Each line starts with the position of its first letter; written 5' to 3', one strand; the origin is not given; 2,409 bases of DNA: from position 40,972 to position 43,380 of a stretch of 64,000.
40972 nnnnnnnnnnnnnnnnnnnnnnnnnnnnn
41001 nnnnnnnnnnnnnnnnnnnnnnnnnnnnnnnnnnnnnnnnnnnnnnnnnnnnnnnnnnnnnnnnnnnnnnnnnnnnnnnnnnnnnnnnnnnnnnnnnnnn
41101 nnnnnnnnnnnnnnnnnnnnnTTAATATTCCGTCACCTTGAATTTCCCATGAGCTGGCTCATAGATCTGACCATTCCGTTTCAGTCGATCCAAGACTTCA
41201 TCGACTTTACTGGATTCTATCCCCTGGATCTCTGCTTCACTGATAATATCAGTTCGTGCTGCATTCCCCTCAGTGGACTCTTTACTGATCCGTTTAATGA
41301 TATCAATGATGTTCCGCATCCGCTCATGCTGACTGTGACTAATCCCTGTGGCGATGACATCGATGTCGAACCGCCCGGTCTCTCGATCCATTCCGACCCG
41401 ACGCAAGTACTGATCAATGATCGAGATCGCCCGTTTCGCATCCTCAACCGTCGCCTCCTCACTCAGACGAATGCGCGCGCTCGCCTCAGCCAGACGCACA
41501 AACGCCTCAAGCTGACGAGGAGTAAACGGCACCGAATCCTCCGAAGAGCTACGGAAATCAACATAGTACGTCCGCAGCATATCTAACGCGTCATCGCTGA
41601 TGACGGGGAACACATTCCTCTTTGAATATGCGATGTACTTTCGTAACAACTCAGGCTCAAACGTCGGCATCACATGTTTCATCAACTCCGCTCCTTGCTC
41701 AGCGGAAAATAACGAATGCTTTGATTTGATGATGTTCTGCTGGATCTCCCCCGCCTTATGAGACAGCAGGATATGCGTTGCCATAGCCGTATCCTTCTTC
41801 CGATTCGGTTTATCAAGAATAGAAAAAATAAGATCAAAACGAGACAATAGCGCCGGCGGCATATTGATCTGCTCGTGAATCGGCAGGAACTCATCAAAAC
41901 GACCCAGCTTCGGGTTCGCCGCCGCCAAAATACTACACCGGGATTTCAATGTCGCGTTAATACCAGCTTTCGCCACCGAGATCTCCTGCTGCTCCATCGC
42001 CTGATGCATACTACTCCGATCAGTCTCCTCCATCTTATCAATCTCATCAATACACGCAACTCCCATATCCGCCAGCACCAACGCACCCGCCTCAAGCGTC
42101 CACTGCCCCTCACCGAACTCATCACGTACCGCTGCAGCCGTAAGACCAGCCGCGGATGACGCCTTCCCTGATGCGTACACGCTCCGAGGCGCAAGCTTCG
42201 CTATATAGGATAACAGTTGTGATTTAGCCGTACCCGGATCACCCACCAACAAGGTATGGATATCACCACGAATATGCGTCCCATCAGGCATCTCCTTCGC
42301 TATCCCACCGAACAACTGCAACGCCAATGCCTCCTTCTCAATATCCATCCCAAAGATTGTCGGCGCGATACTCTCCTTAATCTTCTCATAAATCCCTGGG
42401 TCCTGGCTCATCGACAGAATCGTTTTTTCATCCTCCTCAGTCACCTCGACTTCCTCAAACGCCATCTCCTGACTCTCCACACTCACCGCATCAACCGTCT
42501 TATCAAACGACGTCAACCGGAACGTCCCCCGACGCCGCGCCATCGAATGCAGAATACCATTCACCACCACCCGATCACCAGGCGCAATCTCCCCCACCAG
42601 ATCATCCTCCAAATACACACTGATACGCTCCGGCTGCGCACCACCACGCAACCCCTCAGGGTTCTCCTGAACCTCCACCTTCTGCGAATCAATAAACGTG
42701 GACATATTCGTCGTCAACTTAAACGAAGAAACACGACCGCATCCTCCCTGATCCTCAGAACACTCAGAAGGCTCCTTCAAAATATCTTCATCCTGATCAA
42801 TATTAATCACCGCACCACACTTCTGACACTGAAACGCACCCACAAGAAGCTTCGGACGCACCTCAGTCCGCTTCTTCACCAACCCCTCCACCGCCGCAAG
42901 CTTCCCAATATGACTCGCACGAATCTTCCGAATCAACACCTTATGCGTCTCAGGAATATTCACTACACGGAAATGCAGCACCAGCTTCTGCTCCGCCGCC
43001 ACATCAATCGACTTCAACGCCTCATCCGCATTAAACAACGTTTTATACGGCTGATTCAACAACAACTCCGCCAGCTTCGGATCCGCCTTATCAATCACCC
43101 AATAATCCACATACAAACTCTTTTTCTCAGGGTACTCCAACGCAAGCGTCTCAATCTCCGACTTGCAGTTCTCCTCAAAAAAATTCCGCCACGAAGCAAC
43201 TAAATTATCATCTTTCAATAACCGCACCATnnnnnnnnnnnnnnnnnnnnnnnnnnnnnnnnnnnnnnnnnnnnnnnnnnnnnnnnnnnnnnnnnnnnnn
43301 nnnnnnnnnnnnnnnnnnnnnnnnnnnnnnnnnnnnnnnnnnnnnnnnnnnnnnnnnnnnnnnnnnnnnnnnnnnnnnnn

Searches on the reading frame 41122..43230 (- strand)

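Call 8: search_protein_families(library=pfam, proteins=[window:41122-43230:-], max_evalue=0.01)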
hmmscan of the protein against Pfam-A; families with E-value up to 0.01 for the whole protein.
window:41122-43230:- (702 aa): 12 families
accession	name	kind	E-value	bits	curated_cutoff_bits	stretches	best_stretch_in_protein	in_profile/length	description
PF00493.29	MCM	-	2e-94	315.3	23.3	1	268-491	2-224/224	MCM P-loop domain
PF17207.9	MCM_OB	-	2.1e-33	115.2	24.8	1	100-230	2-125/126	MCM OB domain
PF17855.7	MCM_lid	-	3.3e-25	88.8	27.4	1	527-608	1-86/87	MCM AAA-lid domain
PF01078.27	Mg_chelatase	-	3.1e-08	33.7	20.3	1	373-440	92-158/207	Magnesium chelatase, subunit ChlI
PF07728.20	AAA_5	-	1e-07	32.5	22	1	325-465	1-139/139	AAA domain (dynein-related subfamily)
PF21120.3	MCM_WH_arc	-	5e-07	30.1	26.1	1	637-698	2-63/63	Archaeal MCM, winged-helix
PF21100.3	MCM_C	-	5.9e-06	26.5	27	1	634-698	3-62/64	MCM protein C-terminal winged helix-turn-helix domain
PF14551.11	MCM_N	-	0.00042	21.1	24.9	1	32-75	31-72/95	MCM N-terminal domain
PF00158.32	Sigma54_activat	-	0.00063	19.9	20.2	1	322-442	21-145/168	Sigma-54 interaction domain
PF07726.17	AAA_3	-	0.00074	19.9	27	1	325-440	1-112/131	ATPase family associated with various cellular activities (AAA)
PF00004.35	AAA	-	0.0016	19.3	21.2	1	327-440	2-110/131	ATPase family associated with various cellular activities (AAA)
PF22798.2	DUF5817_CT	-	0.007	16.6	29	0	660-691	16-47/54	DUF5817, C-terminal domain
